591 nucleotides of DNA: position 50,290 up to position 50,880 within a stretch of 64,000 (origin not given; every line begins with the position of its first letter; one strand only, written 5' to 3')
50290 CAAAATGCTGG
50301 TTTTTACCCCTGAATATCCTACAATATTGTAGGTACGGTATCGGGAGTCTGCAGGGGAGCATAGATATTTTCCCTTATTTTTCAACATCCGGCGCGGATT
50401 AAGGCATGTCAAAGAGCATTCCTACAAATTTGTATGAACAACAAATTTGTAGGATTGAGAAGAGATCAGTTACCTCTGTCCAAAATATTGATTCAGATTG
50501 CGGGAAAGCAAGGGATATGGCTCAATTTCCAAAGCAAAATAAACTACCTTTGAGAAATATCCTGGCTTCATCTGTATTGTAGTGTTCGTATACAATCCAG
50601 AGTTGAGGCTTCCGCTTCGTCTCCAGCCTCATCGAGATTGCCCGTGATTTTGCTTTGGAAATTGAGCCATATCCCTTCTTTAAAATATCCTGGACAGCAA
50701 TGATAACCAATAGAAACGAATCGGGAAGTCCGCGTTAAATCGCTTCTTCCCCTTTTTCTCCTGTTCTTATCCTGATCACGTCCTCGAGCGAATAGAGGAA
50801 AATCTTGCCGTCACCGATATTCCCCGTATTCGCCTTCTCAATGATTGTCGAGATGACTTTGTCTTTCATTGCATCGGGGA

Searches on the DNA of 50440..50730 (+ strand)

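Call 56: search_dna_similar(query=window:50471-50702:+, collection=plasmids, mode=distant, max_evalue=0.01)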
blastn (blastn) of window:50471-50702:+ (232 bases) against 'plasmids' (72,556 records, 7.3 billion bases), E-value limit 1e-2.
No match.

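Call 79: search_rna_families(source=window, start=50440, end=50730, threshold=evalue, max_evalue=10)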
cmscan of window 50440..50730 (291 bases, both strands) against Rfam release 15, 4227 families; matches with E-value up to 10: 2.
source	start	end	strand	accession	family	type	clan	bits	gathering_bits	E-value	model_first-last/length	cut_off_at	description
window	50523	50664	-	RF03745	mir-2063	Gene; miRNA;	-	18.7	100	0.57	1-77/77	no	mir-2063 microRNA precursor family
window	50502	50683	-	RF00643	MIR171_1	Gene; miRNA;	CL00099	18.4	48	0.57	1-101/101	no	MIR171_1 microRNA precursor family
